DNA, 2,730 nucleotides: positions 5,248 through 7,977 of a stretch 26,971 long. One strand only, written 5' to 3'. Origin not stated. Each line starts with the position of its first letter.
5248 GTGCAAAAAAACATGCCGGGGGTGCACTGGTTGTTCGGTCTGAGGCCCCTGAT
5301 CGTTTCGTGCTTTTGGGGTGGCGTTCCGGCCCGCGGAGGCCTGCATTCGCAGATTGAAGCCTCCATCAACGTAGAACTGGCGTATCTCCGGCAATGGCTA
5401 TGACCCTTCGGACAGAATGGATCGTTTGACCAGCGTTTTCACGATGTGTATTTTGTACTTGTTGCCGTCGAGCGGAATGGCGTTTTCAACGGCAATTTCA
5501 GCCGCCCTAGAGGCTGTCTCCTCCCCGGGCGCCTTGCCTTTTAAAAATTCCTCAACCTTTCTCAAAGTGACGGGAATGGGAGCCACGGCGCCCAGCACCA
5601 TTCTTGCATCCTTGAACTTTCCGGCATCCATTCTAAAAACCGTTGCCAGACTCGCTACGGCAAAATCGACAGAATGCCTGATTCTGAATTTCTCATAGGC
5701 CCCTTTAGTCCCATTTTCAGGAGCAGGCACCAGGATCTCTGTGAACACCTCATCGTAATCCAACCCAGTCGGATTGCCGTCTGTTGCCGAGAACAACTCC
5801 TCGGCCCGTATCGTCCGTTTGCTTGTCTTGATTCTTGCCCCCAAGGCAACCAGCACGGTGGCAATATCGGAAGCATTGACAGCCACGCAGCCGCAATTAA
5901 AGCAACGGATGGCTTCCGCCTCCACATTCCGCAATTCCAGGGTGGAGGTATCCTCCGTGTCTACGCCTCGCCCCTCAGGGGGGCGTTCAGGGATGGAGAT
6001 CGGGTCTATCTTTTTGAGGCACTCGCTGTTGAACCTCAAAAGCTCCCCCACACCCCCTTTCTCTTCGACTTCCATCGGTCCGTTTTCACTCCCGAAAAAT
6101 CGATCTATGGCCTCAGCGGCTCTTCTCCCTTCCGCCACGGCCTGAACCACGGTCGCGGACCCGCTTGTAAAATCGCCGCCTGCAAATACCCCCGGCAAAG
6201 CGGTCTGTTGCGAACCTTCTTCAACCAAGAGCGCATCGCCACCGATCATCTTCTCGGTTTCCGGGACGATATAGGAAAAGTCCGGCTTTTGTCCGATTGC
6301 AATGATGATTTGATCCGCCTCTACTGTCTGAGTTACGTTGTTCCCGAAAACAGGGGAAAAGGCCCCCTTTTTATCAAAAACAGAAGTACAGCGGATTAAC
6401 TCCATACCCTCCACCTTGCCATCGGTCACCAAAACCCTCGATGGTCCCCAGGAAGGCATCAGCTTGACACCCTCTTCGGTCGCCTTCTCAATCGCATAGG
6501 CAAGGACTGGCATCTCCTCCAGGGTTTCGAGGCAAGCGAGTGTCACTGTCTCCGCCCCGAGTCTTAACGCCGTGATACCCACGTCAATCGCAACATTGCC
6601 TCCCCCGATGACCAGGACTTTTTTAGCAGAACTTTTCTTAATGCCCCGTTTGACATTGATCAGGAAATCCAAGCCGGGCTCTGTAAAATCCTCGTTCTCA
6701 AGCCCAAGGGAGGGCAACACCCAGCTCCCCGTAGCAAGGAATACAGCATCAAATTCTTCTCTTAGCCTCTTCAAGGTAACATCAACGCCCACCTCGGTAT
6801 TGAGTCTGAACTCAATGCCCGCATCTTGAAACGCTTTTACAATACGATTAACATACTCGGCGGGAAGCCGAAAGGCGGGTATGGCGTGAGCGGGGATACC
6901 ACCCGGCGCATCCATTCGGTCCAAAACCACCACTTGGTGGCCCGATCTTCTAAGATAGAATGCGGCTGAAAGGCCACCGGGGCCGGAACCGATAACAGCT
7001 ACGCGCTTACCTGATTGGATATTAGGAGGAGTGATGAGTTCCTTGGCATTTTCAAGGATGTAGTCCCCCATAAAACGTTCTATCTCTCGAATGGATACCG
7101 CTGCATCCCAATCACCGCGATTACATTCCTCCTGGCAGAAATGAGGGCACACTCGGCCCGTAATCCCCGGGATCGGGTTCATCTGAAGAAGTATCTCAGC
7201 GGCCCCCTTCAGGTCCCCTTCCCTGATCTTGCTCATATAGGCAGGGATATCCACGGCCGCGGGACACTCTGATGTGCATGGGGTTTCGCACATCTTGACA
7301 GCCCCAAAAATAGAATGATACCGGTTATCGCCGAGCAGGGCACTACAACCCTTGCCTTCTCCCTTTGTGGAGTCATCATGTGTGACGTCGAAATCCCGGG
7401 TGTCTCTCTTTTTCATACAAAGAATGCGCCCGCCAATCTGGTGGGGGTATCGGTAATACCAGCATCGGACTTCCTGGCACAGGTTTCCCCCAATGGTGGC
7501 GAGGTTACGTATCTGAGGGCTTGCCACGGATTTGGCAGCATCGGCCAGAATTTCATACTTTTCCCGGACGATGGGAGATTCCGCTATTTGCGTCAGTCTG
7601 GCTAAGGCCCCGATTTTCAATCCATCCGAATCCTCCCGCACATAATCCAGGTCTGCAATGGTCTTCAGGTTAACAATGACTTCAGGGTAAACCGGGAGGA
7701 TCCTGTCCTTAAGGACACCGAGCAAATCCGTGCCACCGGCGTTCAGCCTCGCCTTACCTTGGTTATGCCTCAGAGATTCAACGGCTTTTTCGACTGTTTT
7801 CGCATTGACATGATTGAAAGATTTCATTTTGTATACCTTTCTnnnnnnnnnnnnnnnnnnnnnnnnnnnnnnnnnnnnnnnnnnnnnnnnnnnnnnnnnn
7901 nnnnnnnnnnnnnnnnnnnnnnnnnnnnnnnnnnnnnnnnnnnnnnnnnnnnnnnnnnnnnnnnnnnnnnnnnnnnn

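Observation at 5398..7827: A whole GltD-like NAD(P)H oxidoreductase inserted inside the 4Fe-4S loop of a xanthine-dehydrogenase FAD subunit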

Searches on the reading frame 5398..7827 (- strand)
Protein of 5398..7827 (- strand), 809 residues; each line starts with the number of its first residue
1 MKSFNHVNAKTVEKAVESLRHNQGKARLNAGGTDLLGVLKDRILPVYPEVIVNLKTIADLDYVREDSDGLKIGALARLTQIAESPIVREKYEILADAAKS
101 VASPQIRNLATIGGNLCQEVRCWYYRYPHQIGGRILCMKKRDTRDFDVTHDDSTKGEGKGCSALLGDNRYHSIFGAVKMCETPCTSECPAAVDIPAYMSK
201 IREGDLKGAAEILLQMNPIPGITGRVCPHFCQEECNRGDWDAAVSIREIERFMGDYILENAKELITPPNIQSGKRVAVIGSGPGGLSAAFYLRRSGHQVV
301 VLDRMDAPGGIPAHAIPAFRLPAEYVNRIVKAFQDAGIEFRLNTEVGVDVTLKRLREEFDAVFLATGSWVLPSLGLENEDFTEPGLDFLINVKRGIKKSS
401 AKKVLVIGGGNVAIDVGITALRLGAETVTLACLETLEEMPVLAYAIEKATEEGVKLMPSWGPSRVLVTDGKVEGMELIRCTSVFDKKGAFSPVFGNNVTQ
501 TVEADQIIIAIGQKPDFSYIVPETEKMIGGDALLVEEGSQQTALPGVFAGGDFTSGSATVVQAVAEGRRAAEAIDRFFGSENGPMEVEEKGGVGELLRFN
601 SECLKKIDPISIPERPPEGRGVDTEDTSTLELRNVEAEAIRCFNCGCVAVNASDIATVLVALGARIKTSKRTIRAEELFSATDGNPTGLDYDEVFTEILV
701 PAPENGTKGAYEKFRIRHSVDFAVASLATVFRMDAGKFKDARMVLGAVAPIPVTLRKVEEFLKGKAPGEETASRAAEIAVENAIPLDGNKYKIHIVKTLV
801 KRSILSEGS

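Call 5: search_protein_families(library=pfam, proteins=[window:5398-7827:-], max_evalue=0.01)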
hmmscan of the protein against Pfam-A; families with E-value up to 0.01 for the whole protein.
window:5398-7827:- (809 aa): 18 families
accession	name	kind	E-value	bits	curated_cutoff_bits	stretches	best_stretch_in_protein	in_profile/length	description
PF00941.27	FAD_binding_5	-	1.7e-32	113.1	27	2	3-119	2-114/170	FAD binding domain in molybdopterin dehydrogenase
PF07992.20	Pyr_redox_2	-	5.9e-31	108.4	26.1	1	275-567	2-291/291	Pyridine nucleotide-disulphide oxidoreductase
PF14691.11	Fer4_20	-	3.3e-21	75.7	25.8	1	180-260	27-111/113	Dihydroprymidine dehydrogenase domain II, 4Fe-4S cluster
PF03450.22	CO_deh_flav_C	-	4.5e-15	56.1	25.5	1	710-805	2-100/102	CO dehydrogenase flavoprotein C-terminal domain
PF00070.33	Pyr_redox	-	6.3e-11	43.1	22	2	275-346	1-63/82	Pyridine nucleotide-disulphide oxidoreductase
PF13738.12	Pyr_redox_3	-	9.4e-11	41.9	30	1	362-551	128-305/305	Pyridine nucleotide-disulphide oxidoreductase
PF01266.30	DAO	-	4.8e-10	39.9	27.9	1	275-310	1-37/353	FAD dependent oxidoreductase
PF13450.12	NAD_binding_8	-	8e-08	32.9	21.9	1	278-310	1-33/68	NAD(P)-binding Rossmann-like domain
PF00890.30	FAD_binding_2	-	4.2e-06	26.7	20.4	1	276-310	2-36/414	FAD binding domain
PF12831.13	FAD_oxidored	-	9.3e-06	25.6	27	1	276-312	2-38/416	FAD dependent oxidoreductase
PF01494.25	FAD_binding_3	-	2.4e-05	24.2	22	1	276-307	4-35/349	FAD binding domain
PF01593.30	Amino_oxidase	-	4.9e-05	23.2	19.8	0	284-310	2-28/443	Flavin containing amine oxidoreductase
PF01262.27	AlaDh_PNT_C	-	0.00014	21.8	23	0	395-430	22-57/214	Alanine dehydrogenase/PNT, C-terminal domain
PF03486.20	HI0933_like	-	0.00035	20.5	50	1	275-309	2-36/244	HI0933-like protein Rossmann domain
PF01946.23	Thi4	-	0.00037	20.2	26.2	1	276-310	20-55/235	Thi4 family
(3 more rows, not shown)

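Call 8: search_solved_structures(query=window:5398-7827:-, max_evalue=0.001, show_alignments=0)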
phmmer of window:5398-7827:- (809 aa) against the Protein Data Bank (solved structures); distinct sequences matched with E-value up to 0.001: 79 (the best 60 are shown).
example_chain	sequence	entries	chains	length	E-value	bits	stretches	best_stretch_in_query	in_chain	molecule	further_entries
9n5u_A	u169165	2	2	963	2.5e-84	287.1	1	180-578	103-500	NfnA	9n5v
9bov_A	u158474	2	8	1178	7e-84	285.7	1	180-648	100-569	Molybdopterin oxidoreductase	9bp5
8oh5_C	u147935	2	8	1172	3.5e-72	247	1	180-647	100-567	Formate dehydrogenase-O, major subunit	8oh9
4ylf_B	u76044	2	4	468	2.1e-67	231.2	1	180-584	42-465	Dihydropyrimidine dehydrogenase subunit A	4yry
5vj7_A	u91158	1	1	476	1.2e-61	212.1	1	182-580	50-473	Oxidoreductase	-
5jca_L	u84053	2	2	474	1.5e-61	211.8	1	182-581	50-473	NADH-dependent Ferredoxin:NADP Oxidoreductase (NfnI) subunit alpha | NADH-dependent Ferredoxin:NADP Oxidoreductase subunit alpha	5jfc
2vdc_G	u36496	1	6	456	3.3e-52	180.9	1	166-578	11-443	GLUTAMATE SYNTHASE [NADPH] SMALL CHAIN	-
6s6s_G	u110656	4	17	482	3.7e-52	180.7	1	166-578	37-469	Glutamate synthase [NADPH] small chain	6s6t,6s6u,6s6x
7mfm_I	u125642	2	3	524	7.8e-49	169.8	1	184-580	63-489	Glutamate synthase (NADPH) small chain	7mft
1h7x_A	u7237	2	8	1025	3.7e-33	117.9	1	175-583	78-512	DIHYDROPYRIMIDINE DEHYDROGENASE | Dihydropyrimidine dehydrogenase [NADP(+)]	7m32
7m31_A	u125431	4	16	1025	3.7e-33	117.9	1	175-583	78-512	Dihydropyrimidine dehydrogenase [NADP(+)]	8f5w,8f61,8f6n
1gt8_A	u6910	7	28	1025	3.7e-33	117.9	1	175-583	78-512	DIHYDROPYRIMIDINE DEHYDROGENASE | Dihydropyrimidine dehydrogenase [NADP(+)]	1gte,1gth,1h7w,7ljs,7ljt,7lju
5y6q_B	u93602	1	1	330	9.8e-32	113.2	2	641-808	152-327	Aldehyde oxidase medium subunit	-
1ffu_C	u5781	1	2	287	1.2e-25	93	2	6-117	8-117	CUTM, FLAVOPROTEIN OF CARBON MONOXIDE DEHYDROGENASE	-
1ffv_C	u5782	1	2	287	3.9e-25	91.4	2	6-117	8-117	CUTM, FLAVOPROTEIN OF CARBON MONOXIDE DEHYDROGENASE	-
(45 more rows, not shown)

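Call 9: find_homologous_proteins(query=window:5398-7827:-, max_evalue=1e-10)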
Query window:5398-7827:- (809 aa): 7458 proteins with E <= 1e-10 among 8000 candidates; the best 120 are listed.
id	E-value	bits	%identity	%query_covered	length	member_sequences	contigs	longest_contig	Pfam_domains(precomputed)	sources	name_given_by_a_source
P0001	0.0e+0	1821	100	100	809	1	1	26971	PF01266.31,PF00941.28,PF13450.13,PF14691.12,PF00890.31,PF07992.21,PF00070.34,PF13738.13,PF03450.23,PF01494.26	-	-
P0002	0.0e+0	1481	82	100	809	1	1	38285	PF01266.31,PF00941.28,PF13450.13,PF14691.12,PF07992.21,PF00070.34,PF13738.13,PF03450.23,PF12831.14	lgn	-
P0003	0.0e+0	1436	80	100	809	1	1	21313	PF01266.31,PF00941.28,PF13450.13,PF14691.12,PF07992.21,PF00070.34,PF13738.13,PF03486.21,PF01262.28,PF03450.23,PF12831.14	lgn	-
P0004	0.0e+0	1112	62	100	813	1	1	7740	PF13241.13,PF00941.28,PF13450.13,PF07992.21,PF00070.34,PF03486.21,PF12831.14,PF01266.31,PF14691.12,PF00890.31,PF13738.13,PF03450.23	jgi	jgi:NADPH-dependent glutamate synthase beta subunit-like oxidoreductase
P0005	0.0e+0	1065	61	100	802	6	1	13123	PF00941.28,PF13450.13,PF14691.12,PF07992.21,PF00070.34,PF13738.13,PF03450.23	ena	-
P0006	0.0e+0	1053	58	100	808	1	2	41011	PF01266.31,PF00941.28,PF01593.31,PF13450.13,PF14691.12,PF07992.21,PF00070.34,PF13738.13,PF03450.23,PF01494.26,PF12831.14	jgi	jgi:NADPH-dependent glutamate synthase beta subunit-like oxidoreductase/CO/xanthine dehydrogenase FA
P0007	0.0e+0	1047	58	100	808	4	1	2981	PF13241.13,PF00941.28,PF13450.13,PF07992.21,PF00070.34,PF03486.21,PF12831.14,PF01266.31,PF01593.31,PF14691.12,PF13738.13,PF03450.23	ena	-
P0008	0.0e+0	1033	59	100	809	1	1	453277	PF13241.13,PF00941.28,PF13450.13,PF07992.21,PF00070.34,PF01494.26,PF12831.14,PF01266.31,PF14691.12,PF00890.31,PF13738.13,PF03450.23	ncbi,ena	-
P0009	0.0e+0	1022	58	100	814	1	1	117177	PF13241.13,PF00941.28,PF13450.13,PF07992.21,PF00070.34,PF03486.21,PF01494.26,PF12831.14,PF01266.31,PF14691.12,PF00890.31,PF13738.13,PF01262.28,PF03450.23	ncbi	ncbi:MAG: FAD-dependent oxidoreductase [Thermodesulfobacteriota bacterium]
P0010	0.0e+0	1017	57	100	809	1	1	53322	PF01266.31,PF00941.28,PF13450.13,PF14691.12,PF00890.31,PF07992.21,PF00070.34,PF13738.13,PF03450.23,PF12831.14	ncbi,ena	-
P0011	2.7e-294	996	56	100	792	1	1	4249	PF00941.28,PF13450.13,PF07992.21,PF00070.34,PF12831.14,PF01266.31,PF01593.31,PF14691.12,PF00890.31,PF13738.13,PF01262.28,PF03450.23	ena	-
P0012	4.2e-292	989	57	100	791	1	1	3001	PF00941.28,PF13450.13,PF07992.21,PF00070.34,PF03486.21,PF01494.26,PF01946.24,PF01266.31,PF01593.31,PF14691.12,PF00890.31,PF13738.13,PF03450.23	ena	-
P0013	4.7e-290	982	56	100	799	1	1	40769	PF00941.28,PF13450.13,PF07992.21,PF00070.34,PF03486.21,PF01494.26,PF01266.31,PF01593.31,PF14691.12,PF00890.31,PF13738.13,PF03450.23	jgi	jgi:NADPH-dependent glutamate synthase beta subunit-like oxidoreductase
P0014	7.7e-290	982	55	100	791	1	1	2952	PF00941.28,PF13450.13,PF07992.21,PF00070.34,PF01494.26,PF12831.14,PF01946.24,PF01266.31,PF01593.31,PF14691.12,PF00890.31,PF13738.13,PF01262.28,PF03450.23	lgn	-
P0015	2.5e-289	980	55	100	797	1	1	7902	PF01266.31,PF00941.28,PF13450.13,PF14691.12,PF07992.21,PF00070.34,PF13738.13,PF01262.28,PF03450.23,PF12831.14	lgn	-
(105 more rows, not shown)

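Call 24: search_protein_families(library=ncbifam, proteins=[window:5398-7827:-], max_evalue=0.00001)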
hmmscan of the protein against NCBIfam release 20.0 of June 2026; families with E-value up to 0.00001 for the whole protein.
window:5398-7827:- (809 aa): 44 families (the best 25 are shown)
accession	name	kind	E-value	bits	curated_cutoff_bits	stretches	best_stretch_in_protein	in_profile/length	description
NF009410.0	PRK12771.1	subfamily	8.2e-119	397.7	516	1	180-647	46-513/566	NAD(P)-binding protein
NF009454.0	PRK12814.1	equivalog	2.2e-104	350.2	916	1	180-658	100-585/657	putative NADPH-dependent glutamate synthase small subunit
NF010590.0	PRK13984.1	equivalog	1.7e-94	317.1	946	1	183-580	197-608/611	putative oxidoreductase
TIGR01316.1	gltA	equivalog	2.1e-85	287.2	471.75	1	180-577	34-448/449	NADPH-dependent glutamate synthase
NF009414.0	PRK12778.1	equivalog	1.4e-79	268.3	1103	1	181-578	336-749/752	bifunctional dihydroorotate dehydrogenase B NAD binding subunit/NADPH-dependent glutamate synthase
TIGR03315.1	Se_ygfK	equivalog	9.2e-79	265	835.3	1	182-655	445-896/1012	putative selenate reductase subunit YgfK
TIGR01318.1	gltD_gamma_fam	subfamily_domain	8.7e-74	248.8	482.95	1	177-578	43-465/467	glutamate synthase, small subunit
NF009408.0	PRK12769.1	equivalog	4.1e-67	226.8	1003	1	183-580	235-653/659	formate-dependent uric acid utilization protein AegA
TIGR01317.1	GOGAT_sm_gam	subfamily_domain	7.4e-64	216.4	447.7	1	180-578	52-478/485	glutamate synthase small subunit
NF009413.0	PRK12775.1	equivalog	4.6e-56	190.2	1895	1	179-579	336-755/1006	putative trifunctional 2-polyprenylphenol hydroxylase/glutamate synthase subunit beta/ferritin domain-containing protein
NF009409.0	PRK12770.1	subfamily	3.8e-53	180.8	343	1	271-580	16-352/360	putative glutamate synthase subunit beta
NF009451.0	PRK12809.1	equivalog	3.2e-51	174.4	1154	1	182-578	217-634/639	formate-dependent uric acid utilization protein YgfT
NF045663.1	diclust_near_Sec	equivalog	3.7e-49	167.5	530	2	182-370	18-201/759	pyridine nucleotide-disulfide oxidoreductase/dicluster-binding protein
NF009415.0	PRK12779.1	equivalog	6.3e-47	160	1519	1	185-574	211-622/944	putative bifunctional glutamate synthase subunit beta/2-polyprenylphenol hydroxylase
NF041019.1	glyceraldDH_beta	equivalog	7.1e-44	150.1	350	2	3-118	5-117/280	glyceraldehyde dehydrogenase subunit beta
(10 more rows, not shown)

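Call 29: find_related_loci(query=A1, collection=genome_contigs, flank=8000)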
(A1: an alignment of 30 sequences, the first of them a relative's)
Query A1 (809 aa) in genome_contigs; peptide patterns used: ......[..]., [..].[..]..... (x = any residue, [..] = any of these).
599 stretches matched a pattern (row limit reached: there are more); 566 encode a relative of the query (tblastn E <= 1e-3); the best 80 are kept; 80 distinct loci.
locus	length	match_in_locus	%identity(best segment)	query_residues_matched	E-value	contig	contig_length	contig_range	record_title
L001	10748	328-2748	57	1-806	0e+0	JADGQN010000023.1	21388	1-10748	MAG: Syntrophobacterales bacterium isolate Chersky.21_67 contig-100_553, whole genome shotgun sequence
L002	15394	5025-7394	55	1-806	0e+0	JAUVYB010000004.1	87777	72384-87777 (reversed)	MAG: Deltaproteobacteria bacterium isolate CSMAG_1231 CSMAG_1231_k141_71745_length_87777_cov_14.9859, whole genome shotg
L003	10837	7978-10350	53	1-807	0e+0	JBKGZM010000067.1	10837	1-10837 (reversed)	MAG: Dehalococcoidia bacterium isolate C5M10_15 NODE_2765_length_10837_cov_11.204508, whole genome shotgun sequence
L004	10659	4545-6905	52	1-806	0e+0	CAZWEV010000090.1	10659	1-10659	MAG TPA_asm: uncultured Desulfobacteraceae bacterium isolate binchicken_co129_423 genome assembly, contig: NODE_19683_le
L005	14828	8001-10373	54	1-807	0e+0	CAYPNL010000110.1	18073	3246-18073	MAG TPA_asm: uncultured Desulfobacteraceae bacterium isolate SRP067234_co1_7 genome assembly, contig: k99_309709, whole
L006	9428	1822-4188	52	1-805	0e+0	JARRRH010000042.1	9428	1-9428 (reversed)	MAG: Deltaproteobacteria bacterium isolate Spart_223_MAG scaffold_4446, whole genome shotgun sequence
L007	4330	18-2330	51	19-806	0e+0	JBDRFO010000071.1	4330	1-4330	MAG: Chloroflexota bacterium isolate MEGAHIT-group-1.377 k141_12650706, whole genome shotgun sequence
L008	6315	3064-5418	52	4-806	0e+0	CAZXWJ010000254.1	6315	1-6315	MAG TPA_asm: uncultured Desulfobacteraceae bacterium isolate binchicken_co42_476 genome assembly, contig: NODE_23438_len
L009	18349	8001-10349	52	1-805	0e+0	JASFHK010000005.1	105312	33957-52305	MAG: Dehalococcoidia bacterium isolate D0608M20metaG_Bin_442 D0608M20metaG_FD_scaffold_16_c1, whole genome shotgun seque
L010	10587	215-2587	50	1-806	0e+0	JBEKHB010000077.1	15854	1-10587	MAG: Syntrophorhabdales bacterium isolate SPRUCE 267 SPRUCE_267_77, whole genome shotgun sequence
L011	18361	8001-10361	51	1-809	0e+0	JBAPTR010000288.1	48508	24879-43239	MAG: Desulfatiglandaceae bacterium isolate MFD01219_ilm_asm_bin15 k127_97003, whole genome shotgun sequence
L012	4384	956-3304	51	1-806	0e+0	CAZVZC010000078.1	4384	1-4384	MAG TPA_asm: uncultured archaeon isolate binchicken_co33_456 genome assembly, contig: NODE_32348_length_4384_cov_3.44883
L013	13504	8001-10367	49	1-805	0e+0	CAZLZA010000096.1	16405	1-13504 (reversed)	MAG TPA_asm: uncultured Acidobacteriaceae bacterium isolate binchicken_co3_565 genome assembly, contig: NODE_11411_lengt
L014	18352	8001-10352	50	1-806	0e+0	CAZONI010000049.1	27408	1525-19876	MAG TPA_asm: uncultured Desulfobacteraceae bacterium isolate binchicken_co150_469 genome assembly, contig: NODE_3672_len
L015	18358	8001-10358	49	1-809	0e+0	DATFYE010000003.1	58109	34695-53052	MAG TPA_asm: Syntrophorhabdales bacterium isolate SMAG_U9535 k141_1481889, whole genome shotgun sequence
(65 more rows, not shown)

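Call 41: predict_structure(alignment_id=A1)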
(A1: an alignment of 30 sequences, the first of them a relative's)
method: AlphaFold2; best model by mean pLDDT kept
length: 809 residues; sequences in the alignment: 30
mean_pLDDT: 73.4   pTM: 0.66
mean pLDDT of the five models: 73.4, 73.4, 69.6, 67.0, 64.7
residues with pLDDT >= 90: 136; 70-90: 390; 50-70: 162; < 50: 121
segments of 3 or more residues with pLDDT < 50: 39-45, 119-169, 179-181, 233-241, 436-438, 554-558, 580-594, 646-652, 683-686, 717-722
pLDDT, mean of each block of 10 residues (from residue 1): 75 89 77 52 55 83 88 89 88 86 64 64 37 33 34 34 39 58 58 73 84 84 56 45 64 87 86 91 89 93 83 78 85 94 81 88 76 79 85 72 84 83 89 57 68 84 87 89 65 76 90 66 59 72 84 54 83 83 32 50 57 74 78 79 52 74 90 81 55 86 83 62 75 89 80 86 92 92 68 87 80
secondary structure, 60 per line:
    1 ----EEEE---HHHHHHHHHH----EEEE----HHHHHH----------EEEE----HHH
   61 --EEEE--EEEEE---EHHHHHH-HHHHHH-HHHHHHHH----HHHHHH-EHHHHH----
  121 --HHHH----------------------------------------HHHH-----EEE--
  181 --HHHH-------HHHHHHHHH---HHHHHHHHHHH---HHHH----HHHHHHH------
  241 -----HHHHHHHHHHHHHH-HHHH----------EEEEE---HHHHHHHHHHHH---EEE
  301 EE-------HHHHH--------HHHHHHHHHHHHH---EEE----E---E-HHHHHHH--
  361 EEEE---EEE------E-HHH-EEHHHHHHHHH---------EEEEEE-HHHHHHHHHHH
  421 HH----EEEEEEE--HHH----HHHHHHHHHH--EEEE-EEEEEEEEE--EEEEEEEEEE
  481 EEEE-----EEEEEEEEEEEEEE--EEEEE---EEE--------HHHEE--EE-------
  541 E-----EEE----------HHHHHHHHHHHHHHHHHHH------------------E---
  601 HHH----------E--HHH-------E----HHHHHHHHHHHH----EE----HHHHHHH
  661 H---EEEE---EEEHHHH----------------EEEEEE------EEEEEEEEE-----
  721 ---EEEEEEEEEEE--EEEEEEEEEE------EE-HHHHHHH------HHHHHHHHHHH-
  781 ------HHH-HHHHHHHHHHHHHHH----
elements in order (helices of 4 or more, strands of 3 or more residues): E5-8 H12-21 E26-29 H34-39 E50-53 E63-66 E69-73 H78-83 H85-90 H92-99 H104-109 H112-116 H123-126 H167-170 E176-178 H183-186 H194-202 H206-216 H220-223 H228-234 H246-259 H261-264 E275-279 H283-294 E298-302 H310-314 H323-335 E339-341 H352-358 E361-364 E368-370 H385-393 E403-408 H410-422 E427-433 H443-452 E455-458 E460-468 E471-484 E490-503 E506-510 E514-516 E547-549 H560-578 H632-643 H654-661 E665-668 E672-674 H675-678 E695-700 E707-715 E724-734 E737-746 H756-762 H769-779 H791-805

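Call 46: fold_search(model_id=the predicted structure, library=pdb)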
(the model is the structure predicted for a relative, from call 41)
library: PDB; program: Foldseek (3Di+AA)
matches with E <= 10: 1902; with E <= 0.001: 620
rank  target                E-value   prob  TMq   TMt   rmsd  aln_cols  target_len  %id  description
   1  9bov_A                4.1e-39  1.00  0.53  0.37  11.1       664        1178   26  Structure of electron bifurcating Nfn-ABC complexed with NAD from Caldicellulosiruptor saccharolyticus (released 2025-03-05)
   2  9n5u_A                8.5e-39  1.00  0.52  0.45  10.6       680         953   28  Structure of the Thermococcus sibiricus NfnABC complex (released 2025-05-07)
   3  8oh5_C                1.1e-37  1.00  0.52  0.36  11.7       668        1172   24  Cryo-EM structure of the electron bifurcating transhydrogenase StnABC complex from Sporomusa Ovata (state 2) (released 2023-09-13)
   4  9n5v_A                2.3e-37  1.00  0.53  0.45  10.8       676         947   28  Structure of the NAD(H)-bound Thermococcus sibiricus NfnABC complex (released 2025-05-07)
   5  5jca_L                9.7e-30  1.00  0.46  0.78   4.4       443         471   32  NADP(H) bound NADH-dependent Ferredoxin:NADP Oxidoreductase (NfnI) from Pyrococcus furiosus (released 2017-04-12)
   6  4ylf_B                1.7e-29  1.00  0.47  0.79   5.5       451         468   33  Insights into flavin-based electron bifurcation via the NADH-dependent reduced ferredoxin-NADP oxidoreductase structur (released 2015-07-08)
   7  5jfc_L                7.6e-29  1.00  0.46  0.78   4.2       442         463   32  NADH-dependent Ferredoxin:NADP Oxidoreductase (NfnI) from Pyrococcus furiosus (released 2017-04-12)
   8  5vj7_A                9.8e-29  1.00  0.45  0.76   4.5       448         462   32  Ferredoxin NADP Oxidoreductase (Xfn) (released 2017-07-19)
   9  6s6s_E                4.8e-28  1.00  0.45  0.75   3.5       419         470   32  Structure of Azospirillum brasilense Glutamate Synthase in a4b4 oligomeric state. (released 2019-09-11)
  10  6s6t_E                6.6e-27  1.00  0.44  0.74   3.5       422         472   32  Structure of Azospirillum brasilense Glutamate Synthase in a4b3 oligomeric state (released 2019-09-11)
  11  7m31_D                5.1e-26  1.00  0.43  0.35  11.3       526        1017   22  Dihydropyrimidine Dehydrogenase (DPD) C671S Mutant Soaked with Thymine and NADPH Anaerobically (released 2021-06-09)
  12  1gt8_B                1.3e-25  1.00  0.44  0.36  10.8       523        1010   22  DIHYDROPYRIMIDINE DEHYDROGENASE (DPD) FROM PIG, TERNARY COMPLEX WITH NADPH AND URACIL-4-ACETIC ACID (released 2002-04-11)
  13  1gt8_A                1.9e-25  1.00  0.44  0.36  11.0       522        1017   22  DIHYDROPYRIMIDINE DEHYDROGENASE (DPD) FROM PIG, TERNARY COMPLEX WITH NADPH AND URACIL-4-ACETIC ACID (released 2002-04-11)
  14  1h7x_A                1.9e-25  1.00  0.44  0.35  10.8       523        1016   22  Dihydropyrimidine dehydrogenase (DPD) from pig, ternary complex of a mutant enzyme (C671A), NADPH and 5-fluorouracil (released 2001-02-23)
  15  2vdc_G                2.0e-25  1.00  0.44  0.77   3.7       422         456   30  THE 9.5 A RESOLUTION STRUCTURE OF GLUTAMATE SYNTHASE FROM CRYO-ELECTRON MICROSCOPY AND ITS OLIGOMERIZATION BEHAVIOR IN (released 2008-01-15)
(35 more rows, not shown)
